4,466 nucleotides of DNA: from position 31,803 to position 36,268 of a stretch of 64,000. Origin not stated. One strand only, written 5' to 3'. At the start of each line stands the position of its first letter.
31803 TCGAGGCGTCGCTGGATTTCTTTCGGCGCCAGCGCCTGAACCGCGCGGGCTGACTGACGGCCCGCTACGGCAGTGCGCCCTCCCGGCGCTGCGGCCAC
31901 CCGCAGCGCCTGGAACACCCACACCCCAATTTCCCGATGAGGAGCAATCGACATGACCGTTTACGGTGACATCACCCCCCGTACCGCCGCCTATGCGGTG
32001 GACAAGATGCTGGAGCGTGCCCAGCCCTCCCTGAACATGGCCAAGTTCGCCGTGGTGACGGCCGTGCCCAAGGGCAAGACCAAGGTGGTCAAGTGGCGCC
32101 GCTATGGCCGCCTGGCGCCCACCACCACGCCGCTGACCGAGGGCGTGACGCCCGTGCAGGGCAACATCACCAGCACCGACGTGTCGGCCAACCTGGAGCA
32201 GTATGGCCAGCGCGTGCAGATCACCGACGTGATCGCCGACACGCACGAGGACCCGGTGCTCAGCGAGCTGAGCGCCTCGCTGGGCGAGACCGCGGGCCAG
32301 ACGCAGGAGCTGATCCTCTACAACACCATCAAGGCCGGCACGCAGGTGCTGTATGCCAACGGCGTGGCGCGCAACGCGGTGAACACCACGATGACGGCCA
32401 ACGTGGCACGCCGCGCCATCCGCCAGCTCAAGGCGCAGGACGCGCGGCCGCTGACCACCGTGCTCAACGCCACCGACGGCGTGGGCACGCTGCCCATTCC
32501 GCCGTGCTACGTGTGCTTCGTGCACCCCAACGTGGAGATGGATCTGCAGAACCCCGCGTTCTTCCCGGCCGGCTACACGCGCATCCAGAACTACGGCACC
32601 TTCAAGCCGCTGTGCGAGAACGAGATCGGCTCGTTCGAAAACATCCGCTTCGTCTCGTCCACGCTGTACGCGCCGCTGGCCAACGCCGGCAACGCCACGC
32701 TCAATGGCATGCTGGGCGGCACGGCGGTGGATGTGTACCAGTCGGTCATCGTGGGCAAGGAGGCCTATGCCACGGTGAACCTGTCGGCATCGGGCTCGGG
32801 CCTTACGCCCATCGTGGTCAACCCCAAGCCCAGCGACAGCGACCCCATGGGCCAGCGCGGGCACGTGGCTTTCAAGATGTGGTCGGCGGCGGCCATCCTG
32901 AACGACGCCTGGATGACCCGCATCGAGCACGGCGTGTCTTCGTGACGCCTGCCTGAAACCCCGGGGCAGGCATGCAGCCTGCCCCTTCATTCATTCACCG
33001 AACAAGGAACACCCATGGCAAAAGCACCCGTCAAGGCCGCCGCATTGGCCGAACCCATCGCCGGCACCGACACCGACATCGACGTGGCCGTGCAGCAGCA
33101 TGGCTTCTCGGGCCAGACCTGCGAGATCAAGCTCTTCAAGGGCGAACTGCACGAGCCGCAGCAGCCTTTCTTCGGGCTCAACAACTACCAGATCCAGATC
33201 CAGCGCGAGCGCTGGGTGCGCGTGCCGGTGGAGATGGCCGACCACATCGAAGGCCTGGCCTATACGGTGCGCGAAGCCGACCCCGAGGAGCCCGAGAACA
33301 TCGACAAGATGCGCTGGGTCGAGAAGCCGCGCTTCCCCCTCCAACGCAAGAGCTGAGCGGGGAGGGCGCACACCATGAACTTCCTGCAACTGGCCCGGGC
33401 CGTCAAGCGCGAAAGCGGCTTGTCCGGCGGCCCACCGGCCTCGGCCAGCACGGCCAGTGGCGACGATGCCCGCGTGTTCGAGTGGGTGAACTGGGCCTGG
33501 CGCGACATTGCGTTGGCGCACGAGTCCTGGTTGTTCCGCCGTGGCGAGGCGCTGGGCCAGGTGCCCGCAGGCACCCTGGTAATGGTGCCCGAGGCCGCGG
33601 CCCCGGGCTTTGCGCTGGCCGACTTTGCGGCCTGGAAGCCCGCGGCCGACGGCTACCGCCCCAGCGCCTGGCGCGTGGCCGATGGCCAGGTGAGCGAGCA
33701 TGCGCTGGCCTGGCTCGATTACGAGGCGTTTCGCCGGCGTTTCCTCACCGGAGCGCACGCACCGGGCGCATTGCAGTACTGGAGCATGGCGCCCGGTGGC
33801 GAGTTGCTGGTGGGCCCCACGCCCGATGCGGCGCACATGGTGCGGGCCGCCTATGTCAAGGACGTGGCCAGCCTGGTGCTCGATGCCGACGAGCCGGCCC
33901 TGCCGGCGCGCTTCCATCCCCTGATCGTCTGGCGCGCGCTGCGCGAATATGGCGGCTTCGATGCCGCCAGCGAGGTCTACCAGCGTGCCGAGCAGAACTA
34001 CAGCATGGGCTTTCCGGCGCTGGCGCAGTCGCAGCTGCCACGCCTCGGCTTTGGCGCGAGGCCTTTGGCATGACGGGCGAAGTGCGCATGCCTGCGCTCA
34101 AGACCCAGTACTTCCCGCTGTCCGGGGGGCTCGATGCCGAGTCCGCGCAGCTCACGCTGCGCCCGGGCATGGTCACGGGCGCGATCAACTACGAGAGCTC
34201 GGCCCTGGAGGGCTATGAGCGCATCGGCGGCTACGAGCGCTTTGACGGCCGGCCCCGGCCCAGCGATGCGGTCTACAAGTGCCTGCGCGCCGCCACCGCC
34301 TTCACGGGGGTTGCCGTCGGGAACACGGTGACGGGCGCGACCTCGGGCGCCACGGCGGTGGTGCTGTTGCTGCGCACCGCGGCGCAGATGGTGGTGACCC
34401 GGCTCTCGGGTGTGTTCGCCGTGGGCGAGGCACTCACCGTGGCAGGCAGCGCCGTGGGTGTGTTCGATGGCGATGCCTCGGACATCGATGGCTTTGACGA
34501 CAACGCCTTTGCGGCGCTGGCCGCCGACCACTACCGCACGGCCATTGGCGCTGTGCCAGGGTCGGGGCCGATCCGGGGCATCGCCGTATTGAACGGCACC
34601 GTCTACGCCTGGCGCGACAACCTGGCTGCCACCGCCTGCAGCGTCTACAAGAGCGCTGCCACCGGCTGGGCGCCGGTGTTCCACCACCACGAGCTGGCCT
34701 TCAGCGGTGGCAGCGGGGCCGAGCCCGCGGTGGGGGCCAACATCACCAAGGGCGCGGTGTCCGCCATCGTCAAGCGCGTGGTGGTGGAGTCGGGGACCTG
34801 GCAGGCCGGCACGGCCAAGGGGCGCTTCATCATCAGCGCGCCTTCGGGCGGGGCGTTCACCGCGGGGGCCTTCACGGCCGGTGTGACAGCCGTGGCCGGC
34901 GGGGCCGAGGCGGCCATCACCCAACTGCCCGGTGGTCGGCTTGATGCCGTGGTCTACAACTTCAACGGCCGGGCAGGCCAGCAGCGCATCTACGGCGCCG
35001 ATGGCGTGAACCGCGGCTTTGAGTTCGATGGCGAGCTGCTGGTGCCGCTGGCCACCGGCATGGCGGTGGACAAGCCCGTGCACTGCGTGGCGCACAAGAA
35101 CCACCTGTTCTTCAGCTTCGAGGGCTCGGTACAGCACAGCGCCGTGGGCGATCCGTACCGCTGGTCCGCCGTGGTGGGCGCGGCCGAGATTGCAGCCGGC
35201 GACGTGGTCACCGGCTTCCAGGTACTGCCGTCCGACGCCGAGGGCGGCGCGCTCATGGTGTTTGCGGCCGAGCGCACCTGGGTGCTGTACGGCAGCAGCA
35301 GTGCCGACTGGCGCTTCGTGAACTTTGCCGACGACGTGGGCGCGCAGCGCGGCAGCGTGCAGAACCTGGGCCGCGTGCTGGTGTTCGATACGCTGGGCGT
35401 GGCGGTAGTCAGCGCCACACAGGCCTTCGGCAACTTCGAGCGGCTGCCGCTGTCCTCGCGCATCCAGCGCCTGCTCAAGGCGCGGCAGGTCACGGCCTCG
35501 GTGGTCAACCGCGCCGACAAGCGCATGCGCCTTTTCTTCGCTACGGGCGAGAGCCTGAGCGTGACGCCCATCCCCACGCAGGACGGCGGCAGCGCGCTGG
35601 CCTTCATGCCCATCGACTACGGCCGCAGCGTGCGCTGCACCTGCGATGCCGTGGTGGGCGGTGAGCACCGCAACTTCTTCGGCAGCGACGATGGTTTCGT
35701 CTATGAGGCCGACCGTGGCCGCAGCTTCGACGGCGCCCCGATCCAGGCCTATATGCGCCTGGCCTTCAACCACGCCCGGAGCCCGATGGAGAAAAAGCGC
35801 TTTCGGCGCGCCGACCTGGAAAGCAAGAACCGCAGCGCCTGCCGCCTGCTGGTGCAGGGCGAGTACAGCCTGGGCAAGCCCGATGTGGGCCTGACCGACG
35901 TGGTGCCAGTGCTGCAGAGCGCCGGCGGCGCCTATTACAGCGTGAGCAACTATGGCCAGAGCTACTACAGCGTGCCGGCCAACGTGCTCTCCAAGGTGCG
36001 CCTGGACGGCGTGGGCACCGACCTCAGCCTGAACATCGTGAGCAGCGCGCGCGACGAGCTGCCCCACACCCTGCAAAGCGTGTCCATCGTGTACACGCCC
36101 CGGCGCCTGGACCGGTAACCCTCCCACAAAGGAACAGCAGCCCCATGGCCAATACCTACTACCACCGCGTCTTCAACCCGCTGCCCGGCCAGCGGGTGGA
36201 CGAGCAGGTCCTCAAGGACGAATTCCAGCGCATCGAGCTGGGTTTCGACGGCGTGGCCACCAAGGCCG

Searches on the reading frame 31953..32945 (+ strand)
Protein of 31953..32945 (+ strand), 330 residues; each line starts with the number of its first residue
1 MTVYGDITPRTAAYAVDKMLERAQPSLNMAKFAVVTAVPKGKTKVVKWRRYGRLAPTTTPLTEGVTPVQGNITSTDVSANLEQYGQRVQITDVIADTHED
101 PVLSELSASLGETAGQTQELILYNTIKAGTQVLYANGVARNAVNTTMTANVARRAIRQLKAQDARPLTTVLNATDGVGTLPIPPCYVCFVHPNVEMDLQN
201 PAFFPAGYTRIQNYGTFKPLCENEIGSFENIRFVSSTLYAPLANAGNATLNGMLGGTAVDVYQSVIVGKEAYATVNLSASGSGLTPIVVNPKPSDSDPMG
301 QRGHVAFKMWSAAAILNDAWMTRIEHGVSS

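Call 19: search_protein_families(library=pfam, proteins=[window:31953-32945:+], max_evalue=0.01)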
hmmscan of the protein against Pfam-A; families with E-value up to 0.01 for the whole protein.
window:31953-32945:+ (330 aa): 2 families
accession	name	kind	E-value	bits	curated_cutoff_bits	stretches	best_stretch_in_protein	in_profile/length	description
PF25209.1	Phage_capsid_4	-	6.7e-11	43.4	27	1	19-256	23-224/262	Phage capsid protein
PF13252.12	Phage_capsid_3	-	0.00039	19.9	23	1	111-286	136-323/376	Phage capsid protein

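Call 20: search_protein_families(library=phrogs, proteins=[window:31953-32945:+], max_evalue=0.001)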
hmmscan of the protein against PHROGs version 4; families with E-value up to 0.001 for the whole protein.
window:31953-32945:+ (330 aa): 1 family
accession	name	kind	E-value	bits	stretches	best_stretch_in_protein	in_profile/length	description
phrog_1357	-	head and packaging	1.5e-61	209.4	1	14-328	36-346/356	major head protein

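Call 42: search_protein_families(library=ncbifam, proteins=[window:31953-32942:+], max_evalue=0.01)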
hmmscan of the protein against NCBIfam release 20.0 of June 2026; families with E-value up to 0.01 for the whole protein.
window:31953-32942:+ (330 aa): 1 family
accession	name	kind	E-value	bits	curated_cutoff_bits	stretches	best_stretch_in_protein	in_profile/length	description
TIGR04387.1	capsid_maj_N4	equivalog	5.1e-103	344.8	60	1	2-326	1-322/324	N4-gp56 family major capsid protein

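Call 47: find_encoding_contigs(protein=window:31953-32945:+, flank=10000, max_places=10)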
Protein window:31953-32945:+ (330 aa): 22 contigs read that carry it; 10 places shown.
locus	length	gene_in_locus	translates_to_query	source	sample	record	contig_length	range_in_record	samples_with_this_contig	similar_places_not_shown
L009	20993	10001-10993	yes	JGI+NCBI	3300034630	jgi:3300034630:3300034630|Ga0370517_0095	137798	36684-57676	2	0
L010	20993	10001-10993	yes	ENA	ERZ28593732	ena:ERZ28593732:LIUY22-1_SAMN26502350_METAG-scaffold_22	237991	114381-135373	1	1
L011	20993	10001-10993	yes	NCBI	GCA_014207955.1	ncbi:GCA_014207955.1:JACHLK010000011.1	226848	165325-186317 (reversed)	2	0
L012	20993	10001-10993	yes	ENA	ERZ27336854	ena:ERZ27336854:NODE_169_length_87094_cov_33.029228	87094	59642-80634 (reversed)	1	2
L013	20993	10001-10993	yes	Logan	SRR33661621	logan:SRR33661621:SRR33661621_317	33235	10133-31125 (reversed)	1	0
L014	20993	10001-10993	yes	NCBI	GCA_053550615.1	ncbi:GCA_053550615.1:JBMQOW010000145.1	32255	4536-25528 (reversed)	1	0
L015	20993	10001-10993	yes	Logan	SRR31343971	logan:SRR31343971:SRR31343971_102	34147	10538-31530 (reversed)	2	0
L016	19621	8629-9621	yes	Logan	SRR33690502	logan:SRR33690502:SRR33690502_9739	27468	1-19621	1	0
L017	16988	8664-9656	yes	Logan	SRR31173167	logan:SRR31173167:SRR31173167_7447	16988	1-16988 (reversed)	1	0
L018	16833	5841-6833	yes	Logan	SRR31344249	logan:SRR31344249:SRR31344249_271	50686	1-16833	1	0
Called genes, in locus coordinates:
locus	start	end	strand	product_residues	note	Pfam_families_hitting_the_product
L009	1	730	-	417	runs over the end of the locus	PF01546:Peptidase_M20, PF07687:M20_dimer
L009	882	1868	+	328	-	PF00126:HTH_1, PF18024:HTH_50 (weak), PF03466:LysR_substrate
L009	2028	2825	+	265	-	PF09851:SHOCT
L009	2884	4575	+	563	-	-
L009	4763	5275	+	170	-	-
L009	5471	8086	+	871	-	-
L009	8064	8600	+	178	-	-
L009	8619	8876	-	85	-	-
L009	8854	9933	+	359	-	-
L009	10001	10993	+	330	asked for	PF25209:Phage_capsid_4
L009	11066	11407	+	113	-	-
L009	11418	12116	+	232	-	PF24175:SU10_adaptor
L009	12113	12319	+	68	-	-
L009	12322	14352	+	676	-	-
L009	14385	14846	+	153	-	-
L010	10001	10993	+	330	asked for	PF25209:Phage_capsid_4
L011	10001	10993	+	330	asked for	PF25209:Phage_capsid_4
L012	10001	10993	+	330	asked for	PF25209:Phage_capsid_4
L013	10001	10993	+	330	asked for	PF25209:Phage_capsid_4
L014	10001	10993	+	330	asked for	PF25209:Phage_capsid_4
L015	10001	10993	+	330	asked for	PF25209:Phage_capsid_4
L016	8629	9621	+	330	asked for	PF25209:Phage_capsid_4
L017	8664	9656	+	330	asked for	PF25209:Phage_capsid_4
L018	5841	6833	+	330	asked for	PF25209:Phage_capsid_4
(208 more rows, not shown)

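Call 66: search_dna_similar(query=window:31953-32942:+, collection=phages, mode=protein, max_rows=15)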
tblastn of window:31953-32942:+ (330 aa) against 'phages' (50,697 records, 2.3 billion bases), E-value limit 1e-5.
Records with a match: 65; places in all: 65; records where one place covers at least 80% of the query: 54.
Best place of each record, by identity: <60% 65.
By first word of the organism name: Streptomyces 16; Bacillus 15; Bacteriophage 10; Alteromonas 7; Caudoviricetes 6; Stenotrophomonas 5; Paenibacillus 2; Xanthomonas 1; Pseudoalteromonas 1; Pseudomonas 1; and 1 more.
By host as written in the record: - 16; Streptomyces griseus ATCC 10137 10; Bacillus megaterium 6; Bacillus megaterium Km 5; Alteromonas macleodii str. 'Balearic Sea AD45' 5; Bacillus megaterium strain Km Sp- 2; Stenotrophomonas maltophilia 2; Stenotrophomonas maltophilia YCR3A-1 2; and 14 more.
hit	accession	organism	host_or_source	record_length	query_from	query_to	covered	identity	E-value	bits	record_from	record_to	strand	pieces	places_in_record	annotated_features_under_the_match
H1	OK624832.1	Xanthomonas phage DES1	Xanthomonas sp.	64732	1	330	100%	41.7%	3e-70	243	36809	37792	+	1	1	major capsid protein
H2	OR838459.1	Stenotrophomonas phage StenR_269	Stenotrophomonas rhizophila CEMTC 4565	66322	4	330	99%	41.0%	2e-64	226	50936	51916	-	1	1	major capsid protein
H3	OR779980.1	Pseudoalteromonas phage vB_Pun_Y3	Pseudoalteromonas nigrifaciens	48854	4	325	98%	39.9%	4e-71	245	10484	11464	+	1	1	major capsid protein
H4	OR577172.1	Pseudomonas phage Rollin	Pseudomonas aeruginosa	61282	4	317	95%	38.9%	4e-62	219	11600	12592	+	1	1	hypothetical protein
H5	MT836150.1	Bacteriophage sp.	human fecal samples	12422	6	326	97%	30.7%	4e-32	132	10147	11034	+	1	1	record has no annotation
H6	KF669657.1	Bacillus phage poppyseed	Bacillus megaterium Km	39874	7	329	98%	29.7%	2e-24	109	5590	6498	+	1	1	capsid protein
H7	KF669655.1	Bacillus phage Page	Bacillus megaterium Km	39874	7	329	98%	29.7%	2e-24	109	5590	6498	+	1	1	hypothetical protein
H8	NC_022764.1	Bacillus phage Page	Bacillus megaterium Km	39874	7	329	98%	29.7%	2e-24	109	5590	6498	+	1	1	major head protein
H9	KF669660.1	Bacillus phage Pony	Bacillus megaterium Km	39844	7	329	98%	29.7%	3e-24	109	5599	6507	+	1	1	hypothetical protein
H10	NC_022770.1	Bacillus phage Pony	Bacillus megaterium Km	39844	7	329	98%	29.7%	3e-24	109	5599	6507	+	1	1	major head protein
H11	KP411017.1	Bacillus phage Palmer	Bacillus megaterium strain Km Sp-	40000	7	329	98%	29.7%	3e-24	109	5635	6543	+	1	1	capsid protein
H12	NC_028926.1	Bacillus phage Palmer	Bacillus megaterium strain Km Sp-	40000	7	329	98%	29.7%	3e-24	109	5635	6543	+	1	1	major head protein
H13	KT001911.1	Bacillus phage Pavlov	Bacillus megaterium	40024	7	329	98%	29.7%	3e-24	109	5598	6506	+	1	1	hypothetical protein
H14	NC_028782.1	Bacillus phage Pavlov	Bacillus megaterium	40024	7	329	98%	29.7%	3e-24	109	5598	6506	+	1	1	major head protein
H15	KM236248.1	Bacillus phage Pookie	Bacillus megaterium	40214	7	329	98%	29.7%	3e-24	109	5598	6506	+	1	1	capsid protein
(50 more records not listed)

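Call 67: get_annotated_region(hit=H1, flank=9000)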
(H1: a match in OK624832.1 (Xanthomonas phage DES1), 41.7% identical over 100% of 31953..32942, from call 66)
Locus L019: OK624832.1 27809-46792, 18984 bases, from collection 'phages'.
description: Xanthomonas phage DES1, complete genome.
organism: Xanthomonas phage DES1 (NCBI taxid 2894399)
taxonomy: Viruses; Duplodnaviria; Heunggongvirae; Uroviricota; Caudoviricetes
host: Xanthomonas sp.; source: wastewater reclamation facility; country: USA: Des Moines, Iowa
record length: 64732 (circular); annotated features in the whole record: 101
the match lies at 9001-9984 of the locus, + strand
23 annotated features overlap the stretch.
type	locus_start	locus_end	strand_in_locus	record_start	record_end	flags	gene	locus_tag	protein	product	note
CDS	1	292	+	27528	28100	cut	-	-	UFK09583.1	hypothetical protein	-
CDS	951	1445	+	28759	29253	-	-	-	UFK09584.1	HNH endonuclease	-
CDS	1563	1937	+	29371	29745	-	-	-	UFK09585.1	hypothetical protein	-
CDS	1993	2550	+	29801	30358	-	-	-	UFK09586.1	lysozyme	-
CDS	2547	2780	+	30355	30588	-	-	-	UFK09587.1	hypothetical protein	-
CDS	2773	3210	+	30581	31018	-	-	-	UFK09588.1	DNA-packaging protein small subunit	-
CDS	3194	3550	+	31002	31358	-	-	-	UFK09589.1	terminase family protein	-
CDS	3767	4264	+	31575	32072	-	-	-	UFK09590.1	hypothetical protein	-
CDS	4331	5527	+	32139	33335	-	-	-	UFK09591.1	large terminase protein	-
CDS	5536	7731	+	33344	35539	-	-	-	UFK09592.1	portal protein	-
CDS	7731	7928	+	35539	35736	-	-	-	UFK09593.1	hypothetical protein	-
CDS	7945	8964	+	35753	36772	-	-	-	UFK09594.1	hypothetical protein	-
CDS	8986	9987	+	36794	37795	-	-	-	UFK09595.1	major capsid protein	-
CDS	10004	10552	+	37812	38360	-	-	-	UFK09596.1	hypothetical protein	-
CDS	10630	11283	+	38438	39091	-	-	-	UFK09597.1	hypothetical protein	-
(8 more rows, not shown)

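Call 71: search_protein_families(library=padloc, proteins=[window:31953-32942:+], max_evalue=0.01)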
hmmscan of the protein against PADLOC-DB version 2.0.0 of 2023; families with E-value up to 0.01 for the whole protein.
window:31953-32942:+ (330 aa): 0 families

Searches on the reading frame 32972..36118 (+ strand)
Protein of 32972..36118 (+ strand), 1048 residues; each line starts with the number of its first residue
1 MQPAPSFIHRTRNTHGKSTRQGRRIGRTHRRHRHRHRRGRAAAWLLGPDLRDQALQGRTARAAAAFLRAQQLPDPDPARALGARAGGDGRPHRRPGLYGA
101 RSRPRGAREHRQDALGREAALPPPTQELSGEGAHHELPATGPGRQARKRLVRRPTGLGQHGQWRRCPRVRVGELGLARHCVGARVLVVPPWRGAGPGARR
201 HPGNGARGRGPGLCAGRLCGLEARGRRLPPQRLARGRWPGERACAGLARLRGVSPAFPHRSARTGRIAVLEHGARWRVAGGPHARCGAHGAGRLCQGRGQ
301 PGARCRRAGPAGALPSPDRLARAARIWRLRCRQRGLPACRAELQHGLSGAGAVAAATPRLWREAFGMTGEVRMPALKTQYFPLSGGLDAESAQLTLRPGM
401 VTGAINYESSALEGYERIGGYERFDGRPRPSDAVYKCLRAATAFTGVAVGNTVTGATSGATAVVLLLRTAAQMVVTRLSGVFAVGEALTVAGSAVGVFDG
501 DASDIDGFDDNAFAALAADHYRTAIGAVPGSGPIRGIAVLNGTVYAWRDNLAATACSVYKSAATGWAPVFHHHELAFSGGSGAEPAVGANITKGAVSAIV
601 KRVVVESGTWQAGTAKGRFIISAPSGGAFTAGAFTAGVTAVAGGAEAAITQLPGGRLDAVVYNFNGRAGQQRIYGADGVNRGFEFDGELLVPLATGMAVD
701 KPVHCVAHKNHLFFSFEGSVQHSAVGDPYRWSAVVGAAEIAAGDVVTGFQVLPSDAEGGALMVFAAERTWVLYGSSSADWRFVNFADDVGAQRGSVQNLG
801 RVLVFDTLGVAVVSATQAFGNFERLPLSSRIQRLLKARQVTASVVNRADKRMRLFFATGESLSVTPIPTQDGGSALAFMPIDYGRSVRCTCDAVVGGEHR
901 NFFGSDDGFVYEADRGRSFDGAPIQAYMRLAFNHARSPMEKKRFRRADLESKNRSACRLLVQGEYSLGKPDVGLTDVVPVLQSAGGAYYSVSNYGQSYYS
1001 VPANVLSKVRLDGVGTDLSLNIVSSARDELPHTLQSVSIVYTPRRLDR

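Call 19: search_protein_families(library=pfam, proteins=[window:32972-36118:+], max_evalue=0.01)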
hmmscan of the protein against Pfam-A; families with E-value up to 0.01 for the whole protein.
window:32972-36118:+ (1048 aa): 0 families

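Call 20: search_protein_families(library=phrogs, proteins=[window:32972-36118:+], max_evalue=0.001)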
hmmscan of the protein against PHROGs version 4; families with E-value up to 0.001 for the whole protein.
window:32972-36118:+ (1048 aa): 2 families
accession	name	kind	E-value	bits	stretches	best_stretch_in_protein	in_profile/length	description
phrog_5107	-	lysis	9.4e-17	61.6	1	620-1043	98-529/533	amidase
phrog_358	-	unknown function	0.00019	19.8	1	442-517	465-543/2056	-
